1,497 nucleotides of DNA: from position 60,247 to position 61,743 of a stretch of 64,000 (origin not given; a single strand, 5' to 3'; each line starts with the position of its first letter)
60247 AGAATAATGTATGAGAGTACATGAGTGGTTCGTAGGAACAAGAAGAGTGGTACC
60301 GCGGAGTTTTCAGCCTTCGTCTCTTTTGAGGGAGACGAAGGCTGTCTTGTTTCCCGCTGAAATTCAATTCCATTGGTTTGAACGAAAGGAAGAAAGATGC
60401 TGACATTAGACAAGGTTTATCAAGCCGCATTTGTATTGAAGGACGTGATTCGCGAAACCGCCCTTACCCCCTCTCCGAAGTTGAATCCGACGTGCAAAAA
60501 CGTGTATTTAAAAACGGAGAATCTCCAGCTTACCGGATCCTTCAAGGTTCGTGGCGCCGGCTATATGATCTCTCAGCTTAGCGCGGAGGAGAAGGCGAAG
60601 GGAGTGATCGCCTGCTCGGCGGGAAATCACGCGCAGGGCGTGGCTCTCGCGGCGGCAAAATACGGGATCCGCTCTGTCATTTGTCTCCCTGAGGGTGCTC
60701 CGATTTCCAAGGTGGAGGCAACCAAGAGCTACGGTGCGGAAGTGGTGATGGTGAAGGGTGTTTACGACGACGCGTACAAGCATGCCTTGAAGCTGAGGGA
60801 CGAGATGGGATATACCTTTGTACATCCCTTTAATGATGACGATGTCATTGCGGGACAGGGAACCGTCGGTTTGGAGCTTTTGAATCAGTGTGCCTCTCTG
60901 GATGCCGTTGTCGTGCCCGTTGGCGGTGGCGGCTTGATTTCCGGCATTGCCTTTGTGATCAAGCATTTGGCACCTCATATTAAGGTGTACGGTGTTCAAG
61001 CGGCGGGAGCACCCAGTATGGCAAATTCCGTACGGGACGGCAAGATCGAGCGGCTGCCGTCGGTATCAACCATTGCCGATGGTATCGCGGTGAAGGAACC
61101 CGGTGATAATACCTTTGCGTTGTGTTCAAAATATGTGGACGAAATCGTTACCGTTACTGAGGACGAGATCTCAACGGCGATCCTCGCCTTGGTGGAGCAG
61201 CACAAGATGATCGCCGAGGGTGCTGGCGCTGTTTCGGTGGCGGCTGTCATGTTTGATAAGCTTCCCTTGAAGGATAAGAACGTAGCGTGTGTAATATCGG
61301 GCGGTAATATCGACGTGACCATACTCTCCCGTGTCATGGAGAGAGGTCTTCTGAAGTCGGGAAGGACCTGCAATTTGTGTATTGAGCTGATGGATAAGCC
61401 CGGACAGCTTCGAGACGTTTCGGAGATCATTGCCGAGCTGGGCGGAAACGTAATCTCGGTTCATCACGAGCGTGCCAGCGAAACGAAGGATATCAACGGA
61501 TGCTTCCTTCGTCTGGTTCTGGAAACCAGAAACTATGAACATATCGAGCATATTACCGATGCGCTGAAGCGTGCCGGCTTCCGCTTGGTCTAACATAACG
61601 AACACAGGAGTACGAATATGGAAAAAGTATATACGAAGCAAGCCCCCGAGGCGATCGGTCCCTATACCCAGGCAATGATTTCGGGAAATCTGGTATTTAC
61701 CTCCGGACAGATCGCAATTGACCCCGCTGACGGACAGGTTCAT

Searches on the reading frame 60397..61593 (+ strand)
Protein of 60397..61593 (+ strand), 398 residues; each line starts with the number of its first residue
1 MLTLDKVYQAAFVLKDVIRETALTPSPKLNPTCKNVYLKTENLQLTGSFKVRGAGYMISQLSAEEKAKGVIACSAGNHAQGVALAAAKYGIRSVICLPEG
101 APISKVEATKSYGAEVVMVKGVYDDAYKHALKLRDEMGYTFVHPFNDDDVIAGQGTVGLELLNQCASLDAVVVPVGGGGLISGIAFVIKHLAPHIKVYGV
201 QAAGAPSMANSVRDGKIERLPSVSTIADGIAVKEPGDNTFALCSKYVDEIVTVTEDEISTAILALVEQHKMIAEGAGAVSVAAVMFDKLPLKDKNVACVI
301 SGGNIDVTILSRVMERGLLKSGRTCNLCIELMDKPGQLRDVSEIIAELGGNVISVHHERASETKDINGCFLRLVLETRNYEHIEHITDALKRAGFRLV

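Call 18: find_encoding_contigs(protein=window:60397-61593:+, flank=10000, max_places=10)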
Protein window:60397-61593:+ (398 aa): no gene with exactly this product is on record in the collection.

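Call 21: search_protein_families(library=ncbifam, proteins=[window:60397-61590:+], max_evalue=0.01)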
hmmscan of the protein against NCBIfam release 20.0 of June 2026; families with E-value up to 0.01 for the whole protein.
window:60397-61590:+ (398 aa): 46 families (the best 25 are shown)
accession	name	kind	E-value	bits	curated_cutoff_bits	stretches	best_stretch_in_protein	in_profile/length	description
TIGR01127.1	ilvA_1Cterm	equivalog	3.1e-146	487.2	378.75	1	32-397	13-378/380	threonine ammonia-lyase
NF005600.0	PRK07334.1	equivalog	1.7e-130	435.3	496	1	1-396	9-403/408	threonine ammonia-lyase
NF006389.0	PRK08638.1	equivalog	1.3e-105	353.1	453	1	2-316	9-326/333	bifunctional threonine ammonia-lyase/L-serine ammonia-lyase TdcB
NF006674.0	PRK09224.1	subfamily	4e-101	339.2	577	1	14-397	19-400/508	threonine ammonia-lyase IlvA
TIGR01124.1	ilvA_2Cterm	equivalog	6.4e-101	338.4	411.3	1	15-397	12-392/499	threonine ammonia-lyase, biosynthetic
NF006390.0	PRK08639.1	equivalog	6e-97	325.3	421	1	3-342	8-352/418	threonine ammonia-lyase IlvA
NF009130.0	PRK12483.1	subfamily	1.8e-92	310.6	801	1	14-396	31-412/521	threonine ammonia-lyase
NF005292.0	PRK06815.1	equivalog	4.6e-90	301.9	371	1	4-313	5-316/320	threonine/serine dehydratase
TIGR02079.1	THD1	equivalog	1.7e-88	297.2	440.55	1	6-343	2-345/410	threonine ammonia-lyase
NF005454.0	PRK07048.1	equivalog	3.1e-86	289.5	452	1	2-315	7-321/324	threo-3-hydroxy-L-aspartate ammonia-lyase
NF005680.0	PRK07476.1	equivalog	3.7e-85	285.7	413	1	2-316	5-322/326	hydroxyectoine utilization dehydratase EutB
TIGR02991.1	ectoine_eutB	equivalog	2.4e-75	253.5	413.35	1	3-315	2-316/317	hydroxyectoine utilization dehydratase EutB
NF045641.2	BHydaspDhtseBhcB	equivalog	4e-71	239.7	550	1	3-308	3-308/312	beta-hydroxyaspartate dehydratase BhcB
NF006094.0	PRK08246.1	subfamily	4.2e-70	236.6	331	1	3-308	6-307/310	serine/threonine dehydratase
NF006455.0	PRK08813.1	equivalog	5.7e-70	236.4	489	1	23-314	37-319/374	threonine dehydratase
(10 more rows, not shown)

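Call 33: find_homologous_proteins(query=window:60397-61590:+, max_evalue=1e-50)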
Query window:60397-61590:+ (398 aa): 8000 proteins with E <= 1e-50 among 8000 candidates; the best 120 are listed.
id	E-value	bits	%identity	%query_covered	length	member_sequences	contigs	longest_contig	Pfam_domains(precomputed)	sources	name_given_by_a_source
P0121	7.0e-258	873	100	100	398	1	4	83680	PF00291.32,PF01842.32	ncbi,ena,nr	ncbi:MAG: threonine ammonia-lyase [Clostridia bacterium]|nr:threonine ammonia-lyase [Clostridia bact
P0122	2.1e-247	838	95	100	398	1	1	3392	PF00291.32,PF01842.32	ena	-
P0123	1.6e-245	832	94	100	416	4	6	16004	PF00291.32,PF01842.32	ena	-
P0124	2.0e-243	825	93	100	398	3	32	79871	PF00291.32,PF01842.32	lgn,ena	-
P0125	1.6e-228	776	87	100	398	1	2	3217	PF00291.32,PF01842.32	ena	-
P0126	1.6e-228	776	87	100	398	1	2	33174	PF00291.32,PF01842.32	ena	-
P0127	2.1e-228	776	88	100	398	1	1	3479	PF00291.32,PF01842.32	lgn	-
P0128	3.8e-228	775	87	100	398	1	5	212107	PF00291.32,PF01842.32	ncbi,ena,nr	ncbi:MAG: threonine ammonia-lyase [Clostridia bacterium]|nr:threonine ammonia-lyase [Clostridia bact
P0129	7.5e-228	774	87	100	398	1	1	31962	PF00291.32,PF01842.32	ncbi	-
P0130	1.5e-227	773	87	100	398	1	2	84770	PF00291.32,PF01842.32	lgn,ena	-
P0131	1.8e-227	773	87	100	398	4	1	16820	PF00291.32,PF01842.32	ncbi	-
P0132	2.2e-227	772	87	100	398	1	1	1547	PF00291.32,PF01842.32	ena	-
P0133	4.7e-227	771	87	100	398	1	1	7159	PF00291.32,PF01842.32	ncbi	-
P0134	5.0e-227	771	86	100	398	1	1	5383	PF00291.32,PF01842.32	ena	-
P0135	1.2e-226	770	86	100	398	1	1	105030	PF00291.32,PF01842.32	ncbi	-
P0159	1.8e-220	750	85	100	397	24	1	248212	PF00291.32,PF01842.32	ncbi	-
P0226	5.7e-216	735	84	100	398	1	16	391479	PF00291.32,PF01842.32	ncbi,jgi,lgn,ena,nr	ncbi:MAG: threonine ammonia-lyase [Ruminococcaceae bacterium]|nr:threonine ammonia-lyase [Oscillospi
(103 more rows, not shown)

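Call 34: find_encoding_contigs(protein=P0124, flank=10000, max_places=10)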
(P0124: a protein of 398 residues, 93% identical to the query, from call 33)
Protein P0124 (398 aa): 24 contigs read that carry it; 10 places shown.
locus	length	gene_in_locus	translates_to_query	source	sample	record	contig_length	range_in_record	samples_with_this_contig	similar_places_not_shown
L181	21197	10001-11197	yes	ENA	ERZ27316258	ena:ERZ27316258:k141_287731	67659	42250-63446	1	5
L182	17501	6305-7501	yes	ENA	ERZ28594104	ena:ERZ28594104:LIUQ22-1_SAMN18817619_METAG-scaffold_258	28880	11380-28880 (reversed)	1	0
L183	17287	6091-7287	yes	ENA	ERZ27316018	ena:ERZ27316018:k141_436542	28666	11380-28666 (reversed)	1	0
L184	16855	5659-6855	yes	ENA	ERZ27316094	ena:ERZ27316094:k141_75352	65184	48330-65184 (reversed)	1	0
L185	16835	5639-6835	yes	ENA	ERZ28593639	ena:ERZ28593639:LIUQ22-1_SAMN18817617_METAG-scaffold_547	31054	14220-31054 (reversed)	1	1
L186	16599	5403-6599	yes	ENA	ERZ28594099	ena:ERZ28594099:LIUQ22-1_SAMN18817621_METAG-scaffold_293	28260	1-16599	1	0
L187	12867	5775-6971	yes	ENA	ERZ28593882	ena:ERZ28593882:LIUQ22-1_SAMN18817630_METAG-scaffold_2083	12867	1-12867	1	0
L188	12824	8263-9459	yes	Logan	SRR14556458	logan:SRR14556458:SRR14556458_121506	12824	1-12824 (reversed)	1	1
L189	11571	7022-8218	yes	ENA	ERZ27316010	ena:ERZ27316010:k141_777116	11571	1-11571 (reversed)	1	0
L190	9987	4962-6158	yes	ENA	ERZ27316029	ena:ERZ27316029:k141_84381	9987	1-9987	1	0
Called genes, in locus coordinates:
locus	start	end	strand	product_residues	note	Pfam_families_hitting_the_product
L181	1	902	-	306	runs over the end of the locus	PF18780:HNH_repeat (faint)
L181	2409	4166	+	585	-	PF05593:RHS_repeat (faint)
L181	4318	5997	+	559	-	PF13208:TerB_N, PF15615:TerB_C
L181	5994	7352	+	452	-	PF10923:BrxC_BrxD, PF13191:AAA_16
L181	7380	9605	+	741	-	PF00270:DEAD, PF04851:ResIII (weak), PF00271:Helicase_C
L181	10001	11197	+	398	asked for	PF00291:PALP, PF01842:ACT (faint)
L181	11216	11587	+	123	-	PF01042:Ribonuc_L-PSP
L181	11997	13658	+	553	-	PF02776:TPP_enzyme_N, PF00205:TPP_enzyme_M, PF02775:TPP_enzyme_C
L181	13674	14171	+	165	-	PF01842:ACT, PF22629:ACT_AHAS_ss, PF13710:ACT_5, PF10369:ALS_ss_C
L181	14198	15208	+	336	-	PF02826:2-Hacid_dh_C (weak), PF03446:NAD_binding_2 (weak), PF03807:F420_oxidored (weak), PF07991:KARI_N, PF01450:KARI_C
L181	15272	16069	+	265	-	PF03309:Pan_kinase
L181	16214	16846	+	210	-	PF12822:ECF_trnsprt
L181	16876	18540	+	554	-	PF00920:ILVD_EDD_N, PF24877:ILV_EDD_C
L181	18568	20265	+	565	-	PF00682:HMGL-like, PF22615:IPMS_D2, PF08502:LeuA_dimer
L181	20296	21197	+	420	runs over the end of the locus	PF00330:Aconitase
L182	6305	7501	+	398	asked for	PF00291:PALP, PF01842:ACT (faint)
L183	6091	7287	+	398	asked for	PF00291:PALP, PF01842:ACT (faint)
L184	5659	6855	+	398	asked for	PF00291:PALP, PF01842:ACT (faint)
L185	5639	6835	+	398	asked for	PF00291:PALP, PF01842:ACT (faint)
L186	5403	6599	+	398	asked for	PF00291:PALP, PF01842:ACT (faint)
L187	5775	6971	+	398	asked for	PF00291:PALP, PF01842:ACT (faint)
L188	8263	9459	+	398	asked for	PF00291:PALP, PF01842:ACT (faint)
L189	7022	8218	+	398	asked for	PF00291:PALP, PF01842:ACT (faint)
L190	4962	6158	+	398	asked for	PF00291:PALP, PF01842:ACT (faint)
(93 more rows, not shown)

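Call 35: find_encoding_contigs(protein=P0159, flank=10000, max_places=6)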
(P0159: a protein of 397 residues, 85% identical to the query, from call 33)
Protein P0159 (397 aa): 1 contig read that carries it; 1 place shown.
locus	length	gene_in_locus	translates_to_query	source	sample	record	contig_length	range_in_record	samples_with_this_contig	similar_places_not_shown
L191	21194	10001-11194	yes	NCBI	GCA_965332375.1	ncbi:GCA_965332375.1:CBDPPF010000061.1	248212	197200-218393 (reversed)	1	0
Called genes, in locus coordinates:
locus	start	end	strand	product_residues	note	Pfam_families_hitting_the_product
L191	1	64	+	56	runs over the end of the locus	PF00301:Rubredoxin, PF21349:RUBY_RBDX (faint)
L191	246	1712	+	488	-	PF00478:IMPDH, PF00571:CBS, PF01070:FMN_dh (weak), PF03060:NMO (weak)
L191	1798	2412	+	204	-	PF01066:CDP-OH_P_transf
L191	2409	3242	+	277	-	PF02666:PS_Dcarbxylase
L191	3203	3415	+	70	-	-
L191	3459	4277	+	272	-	PF08032:SpoU_sub_bind, PF00588:SpoU_methylase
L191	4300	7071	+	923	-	-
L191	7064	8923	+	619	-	PF19864:Radical_SAM_N2, PF04055:Radical_SAM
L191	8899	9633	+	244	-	PF10105:DUF2344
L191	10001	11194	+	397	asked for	PF00291:PALP, PF01842:ACT (faint)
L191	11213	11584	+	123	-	PF01042:Ribonuc_L-PSP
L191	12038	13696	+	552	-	PF02776:TPP_enzyme_N, PF00205:TPP_enzyme_M, PF02775:TPP_enzyme_C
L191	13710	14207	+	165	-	PF01842:ACT, PF22629:ACT_AHAS_ss, PF13710:ACT_5, PF10369:ALS_ss_C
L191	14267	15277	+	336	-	PF02826:2-Hacid_dh_C (weak), PF03446:NAD_binding_2 (weak), PF03807:F420_oxidored (weak), PF07991:KARI_N, PF01450:KARI_C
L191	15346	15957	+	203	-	PF12822:ECF_trnsprt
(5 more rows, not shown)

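Call 36: find_encoding_contigs(protein=P0226, flank=10000, max_places=6)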
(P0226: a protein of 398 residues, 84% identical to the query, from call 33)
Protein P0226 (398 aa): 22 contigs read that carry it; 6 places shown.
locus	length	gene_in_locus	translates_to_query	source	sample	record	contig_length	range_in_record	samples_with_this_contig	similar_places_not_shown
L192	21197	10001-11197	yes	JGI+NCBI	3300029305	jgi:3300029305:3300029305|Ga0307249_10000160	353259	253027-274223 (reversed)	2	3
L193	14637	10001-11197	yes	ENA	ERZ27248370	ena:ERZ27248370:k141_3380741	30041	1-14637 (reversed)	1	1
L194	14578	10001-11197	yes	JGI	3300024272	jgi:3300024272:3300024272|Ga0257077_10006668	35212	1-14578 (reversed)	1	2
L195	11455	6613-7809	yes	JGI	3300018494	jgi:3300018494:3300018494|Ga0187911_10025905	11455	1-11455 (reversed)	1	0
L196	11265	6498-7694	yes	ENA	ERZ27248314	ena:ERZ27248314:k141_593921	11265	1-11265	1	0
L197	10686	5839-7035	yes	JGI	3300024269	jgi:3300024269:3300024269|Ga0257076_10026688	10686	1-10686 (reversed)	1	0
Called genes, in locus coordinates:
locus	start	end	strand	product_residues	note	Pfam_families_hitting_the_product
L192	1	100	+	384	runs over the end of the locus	PF13439:Glyco_transf_4, PF13477:Glyco_trans_4_2 (weak), PF13579:Glyco_trans_4_4, PF00534:Glycos_transf_1, PF13692:Glyco_trans_1_4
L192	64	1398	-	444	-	PF03448:MgtE_N, PF00571:CBS (weak), PF01769:MgtE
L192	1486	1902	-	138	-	-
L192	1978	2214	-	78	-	PF13083:KH_KhpA-B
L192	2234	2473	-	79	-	PF00886:Ribosomal_S16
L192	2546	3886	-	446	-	PF02881:SRP54_N, PF00448:SRP54, PF01656:CbiA (faint), PF02978:SRP_SPB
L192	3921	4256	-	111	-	PF04297:UPF0122, PF04545:Sigma70_r4, PF08281:Sigma70_r4_2 (weak)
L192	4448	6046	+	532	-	PF13208:TerB_N, PF15615:TerB_C (weak)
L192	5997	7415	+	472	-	PF10923:BrxC_BrxD, PF13191:AAA_16 (weak)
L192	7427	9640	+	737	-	PF04851:ResIII (weak), PF00270:DEAD, PF00271:Helicase_C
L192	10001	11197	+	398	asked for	PF00291:PALP, PF01842:ACT (weak)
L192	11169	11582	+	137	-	PF01042:Ribonuc_L-PSP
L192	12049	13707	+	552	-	PF02776:TPP_enzyme_N, PF00205:TPP_enzyme_M, PF02775:TPP_enzyme_C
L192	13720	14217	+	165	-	PF01842:ACT, PF22629:ACT_AHAS_ss, PF13710:ACT_5, PF10369:ALS_ss_C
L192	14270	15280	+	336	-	PF02826:2-Hacid_dh_C (weak), PF03446:NAD_binding_2 (weak), PF03807:F420_oxidored (weak), PF07991:KARI_N, PF01450:KARI_C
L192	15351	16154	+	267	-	PF03309:Pan_kinase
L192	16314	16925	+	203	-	PF12822:ECF_trnsprt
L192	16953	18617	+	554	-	PF00920:ILVD_EDD_N, PF24877:ILV_EDD_C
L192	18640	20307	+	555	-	PF00682:HMGL-like, PF22615:IPMS_D2, PF08502:LeuA_dimer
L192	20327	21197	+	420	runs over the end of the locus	PF00330:Aconitase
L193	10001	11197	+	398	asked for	PF00291:PALP, PF01842:ACT (weak)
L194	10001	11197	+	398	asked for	PF00291:PALP, PF01842:ACT (weak)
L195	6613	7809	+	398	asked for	PF00291:PALP, PF01842:ACT (weak)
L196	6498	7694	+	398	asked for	PF00291:PALP, PF01842:ACT (weak)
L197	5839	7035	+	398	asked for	PF00291:PALP, PF01842:ACT (weak)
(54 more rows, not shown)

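Call 98: search_protein_families(library=padloc, proteins=[L192:4448-6043:+, L192:5997-7412:+, L192:7427-9637:+], max_evalue=1e-10)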
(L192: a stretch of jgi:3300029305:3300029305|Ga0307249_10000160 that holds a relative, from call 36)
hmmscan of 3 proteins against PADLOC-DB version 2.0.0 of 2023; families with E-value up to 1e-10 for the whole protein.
L192:4448-6043:+ (532 aa): 1 family
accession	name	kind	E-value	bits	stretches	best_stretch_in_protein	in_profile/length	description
PDLC03958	SngA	-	8.2e-42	142.5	1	78-532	81-524/528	-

L192:5997-7412:+ (472 aa): 2 families
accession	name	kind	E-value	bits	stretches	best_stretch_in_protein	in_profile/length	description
PDLC03959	SngB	-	1.4e-169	562.9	1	29-449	4-423/439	-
PDLC02494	BrxD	-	2.4e-50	170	1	33-434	6-403/440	BrxD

L192:7427-9637:+ (737 aa): 25 families
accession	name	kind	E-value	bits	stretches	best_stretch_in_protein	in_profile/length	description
PDLC03960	SngC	-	3e-243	807.7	1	7-731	5-715/720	-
PDLC02503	BrxHI|BrxHII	-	2.5e-126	420.7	1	21-648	19-613/698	BrxHI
PDLC02501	BrxHI|BrxHII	-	4.3e-74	248.1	1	7-606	3-574/925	BrxHI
PDLC02897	DpdJ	-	2.1e-31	106.6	1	31-370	104-451/1570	DpdJ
PDLC00037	DruE3|DruE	-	6.1e-26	88.5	2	42-203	118-305/2055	SNF2 family N-terminal domain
PDLC00036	DruE3|DruE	-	2.9e-23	79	1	36-209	102-297/2023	SNF2 family N-terminal domain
PDLC00035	DruE3|DruE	-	1.7e-22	77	1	40-253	117-348/1460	SNF2 family N-terminal domain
PDLC00192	HamB1|HamB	-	1.5e-18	63.8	1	31-231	273-465/1104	DEAD-box helicase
PDLC03928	PsyrT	-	3.2e-18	63.4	1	25-382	20-347/689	-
PDLC02896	DpdJ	-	1.6e-16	57.2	0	329-378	583-633/1487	DpdJ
PDLC01761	Cas3b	-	1.5e-15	55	0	39-122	228-304/705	-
PDLC00194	HamB1|HamB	-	2.6e-15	53.4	1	37-208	240-404/995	DEAD-box helicase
PDLC00014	DruE2|DruE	-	1.1e-14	50.9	0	288-373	1172-1246/1928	SNF2 family N-terminal domain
PDLC00015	DruE2|DruE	-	2.2e-14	50.1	0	291-374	1148-1218/1887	SNF2 family N-terminal domain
PDLC01252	Cas3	-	2.7e-14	51.4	1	46-385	3-303/324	CAS-I; effector_G3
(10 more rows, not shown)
